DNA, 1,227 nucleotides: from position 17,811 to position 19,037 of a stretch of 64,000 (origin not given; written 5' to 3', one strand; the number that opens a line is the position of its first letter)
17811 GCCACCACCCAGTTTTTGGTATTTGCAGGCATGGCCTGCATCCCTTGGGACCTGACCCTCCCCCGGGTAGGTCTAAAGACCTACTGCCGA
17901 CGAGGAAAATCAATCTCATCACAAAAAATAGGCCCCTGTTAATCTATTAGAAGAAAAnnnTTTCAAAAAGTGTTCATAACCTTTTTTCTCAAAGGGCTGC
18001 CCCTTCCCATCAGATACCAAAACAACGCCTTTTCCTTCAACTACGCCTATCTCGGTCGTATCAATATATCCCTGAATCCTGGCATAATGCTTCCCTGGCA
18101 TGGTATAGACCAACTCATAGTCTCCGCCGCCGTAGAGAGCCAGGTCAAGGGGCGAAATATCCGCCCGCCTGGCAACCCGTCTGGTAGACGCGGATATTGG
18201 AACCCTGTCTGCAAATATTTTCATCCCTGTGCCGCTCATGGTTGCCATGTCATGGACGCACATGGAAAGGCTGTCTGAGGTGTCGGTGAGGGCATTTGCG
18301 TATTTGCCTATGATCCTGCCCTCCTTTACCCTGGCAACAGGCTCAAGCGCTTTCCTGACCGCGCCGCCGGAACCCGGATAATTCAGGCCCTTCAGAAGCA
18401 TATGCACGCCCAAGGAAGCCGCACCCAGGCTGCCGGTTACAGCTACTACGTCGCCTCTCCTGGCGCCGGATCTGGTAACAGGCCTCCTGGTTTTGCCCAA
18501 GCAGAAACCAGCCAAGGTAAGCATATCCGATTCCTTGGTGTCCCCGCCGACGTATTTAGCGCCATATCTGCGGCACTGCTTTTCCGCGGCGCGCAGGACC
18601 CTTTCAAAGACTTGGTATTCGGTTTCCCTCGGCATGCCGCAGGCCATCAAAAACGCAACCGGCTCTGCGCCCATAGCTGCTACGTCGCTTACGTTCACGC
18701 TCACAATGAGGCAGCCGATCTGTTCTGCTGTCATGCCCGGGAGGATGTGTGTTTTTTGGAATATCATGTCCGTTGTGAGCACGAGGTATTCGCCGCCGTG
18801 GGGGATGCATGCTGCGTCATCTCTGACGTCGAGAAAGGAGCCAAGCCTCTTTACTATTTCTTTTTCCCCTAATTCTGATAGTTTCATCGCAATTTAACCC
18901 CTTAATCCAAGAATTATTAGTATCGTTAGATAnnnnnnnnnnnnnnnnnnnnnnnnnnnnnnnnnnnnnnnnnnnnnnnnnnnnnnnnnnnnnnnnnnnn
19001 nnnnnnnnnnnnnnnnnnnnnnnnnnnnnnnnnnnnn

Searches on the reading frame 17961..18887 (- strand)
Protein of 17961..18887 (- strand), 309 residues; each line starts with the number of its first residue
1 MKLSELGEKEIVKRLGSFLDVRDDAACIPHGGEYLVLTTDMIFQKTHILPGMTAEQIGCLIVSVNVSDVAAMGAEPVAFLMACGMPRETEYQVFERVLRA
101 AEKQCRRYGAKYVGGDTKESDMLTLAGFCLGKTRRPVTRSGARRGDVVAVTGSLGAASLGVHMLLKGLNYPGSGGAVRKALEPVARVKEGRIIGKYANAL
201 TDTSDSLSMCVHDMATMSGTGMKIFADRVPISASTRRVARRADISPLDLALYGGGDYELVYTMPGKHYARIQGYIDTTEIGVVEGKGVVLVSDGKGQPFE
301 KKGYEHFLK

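Call 70: find_homologous_proteins(query=window:17961-18887:-, max_evalue=1e-30)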
Query window:17961-18887:- (309 aa): 387 proteins with E <= 1e-30 among 5049 candidates; the best 120 are listed.
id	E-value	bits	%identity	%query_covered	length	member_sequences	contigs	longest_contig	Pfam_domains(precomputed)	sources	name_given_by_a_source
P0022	2.3e-201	685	100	100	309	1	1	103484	PF00586.30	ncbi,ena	-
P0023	5.3e-177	605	87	100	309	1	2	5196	PF00586.30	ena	-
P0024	4.6e-160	550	79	99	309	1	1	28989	PF00586.30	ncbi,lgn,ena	-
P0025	1.6e-153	528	76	99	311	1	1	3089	PF00586.30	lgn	-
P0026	3.6e-143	494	71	100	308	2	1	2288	PF00586.30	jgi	jgi:thiamine-monophosphate kinase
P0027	4.2e-143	494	71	100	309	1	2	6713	PF00586.30,PF02769.28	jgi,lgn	jgi:thiamine-monophosphate kinase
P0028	5.4e-143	494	73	100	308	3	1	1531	PF00586.30,PF02769.28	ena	-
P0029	2.0e-142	492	71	99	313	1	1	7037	PF00586.30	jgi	jgi:thiamine-monophosphate kinase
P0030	3.4e-142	491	73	100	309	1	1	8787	PF00586.30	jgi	jgi:thiamine-monophosphate kinase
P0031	2.4e-141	488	71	100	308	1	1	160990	PF00586.30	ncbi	ncbi:MAG: thiamine-phosphate kinase [Candidatus Altiarchaeia archaeon]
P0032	4.0e-140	484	70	100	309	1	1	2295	PF00586.30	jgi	jgi:thiamine-monophosphate kinase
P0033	6.6e-140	484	72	100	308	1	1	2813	PF00586.30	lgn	-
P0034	1.0e-139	483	70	96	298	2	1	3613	PF00586.30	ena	-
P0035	1.7e-139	482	71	100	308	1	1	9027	PF00586.30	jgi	jgi:thiamine-monophosphate kinase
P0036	6.2e-137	474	70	100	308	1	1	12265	PF00586.30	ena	-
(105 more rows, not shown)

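Call 71: find_encoding_contigs(protein=P0024, flank=10000, max_places=2)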
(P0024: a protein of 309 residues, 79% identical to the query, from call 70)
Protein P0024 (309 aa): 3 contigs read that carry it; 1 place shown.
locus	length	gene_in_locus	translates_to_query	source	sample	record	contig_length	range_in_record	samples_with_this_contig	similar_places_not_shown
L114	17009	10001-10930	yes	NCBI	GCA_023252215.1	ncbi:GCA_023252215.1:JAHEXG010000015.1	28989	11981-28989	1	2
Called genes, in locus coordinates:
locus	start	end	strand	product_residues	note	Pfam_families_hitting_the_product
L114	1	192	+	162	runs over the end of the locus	-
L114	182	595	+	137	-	PF01873:eIF-5_eIF-2B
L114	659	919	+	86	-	PF04242:DUF424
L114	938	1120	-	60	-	PF12797:Fer4_2, PF00037:Fer4, PF12837:Fer4_6, PF13237:Fer4_10, PF14697:Fer4_21, PF12800:Fer4_4 (weak), PF12838:Fer4_7, PF13187:Fer4_9, +5 more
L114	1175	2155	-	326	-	PF02289:MCH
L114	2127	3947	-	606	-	PF07760:DUF1616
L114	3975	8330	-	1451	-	-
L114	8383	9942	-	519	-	PF17759:tRNA_synthFbeta (faint), PF01409:tRNA-synt_2d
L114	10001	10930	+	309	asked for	PF00586:AIRS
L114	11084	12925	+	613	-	PF00079:Serpin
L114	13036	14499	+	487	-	PF20773:InhA-like_MAM, PF01833:TIG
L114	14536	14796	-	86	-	-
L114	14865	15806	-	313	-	PF01145:Band_7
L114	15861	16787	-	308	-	PF01073:3Beta_HSD, PF01370:Epimerase, PF02719:Polysacc_synt_2, PF04321:RmlD_sub_bind, PF07993:NAD_binding_4 (faint), PF08659:KR (faint), PF16363:GDP_Man_Dehyd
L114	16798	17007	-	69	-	?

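Call 72: find_encoding_contigs(protein=P0023, flank=10000, max_places=2)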
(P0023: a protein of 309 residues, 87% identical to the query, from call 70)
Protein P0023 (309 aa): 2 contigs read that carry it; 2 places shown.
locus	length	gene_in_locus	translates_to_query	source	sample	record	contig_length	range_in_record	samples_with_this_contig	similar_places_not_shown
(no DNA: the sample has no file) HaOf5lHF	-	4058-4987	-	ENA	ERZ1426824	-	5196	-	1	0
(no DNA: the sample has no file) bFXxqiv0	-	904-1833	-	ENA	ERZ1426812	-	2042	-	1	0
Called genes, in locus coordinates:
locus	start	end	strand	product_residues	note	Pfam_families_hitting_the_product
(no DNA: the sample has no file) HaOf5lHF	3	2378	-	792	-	?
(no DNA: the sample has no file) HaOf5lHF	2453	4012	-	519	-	PF01409:tRNA-synt_2d, PF17759:tRNA_synthFbeta (weak)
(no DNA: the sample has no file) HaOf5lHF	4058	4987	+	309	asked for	PF00586:AIRS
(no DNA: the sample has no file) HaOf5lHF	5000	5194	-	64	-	?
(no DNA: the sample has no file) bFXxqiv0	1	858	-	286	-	?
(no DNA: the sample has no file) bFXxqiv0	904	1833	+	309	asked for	PF00586:AIRS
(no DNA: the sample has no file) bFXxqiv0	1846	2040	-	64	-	?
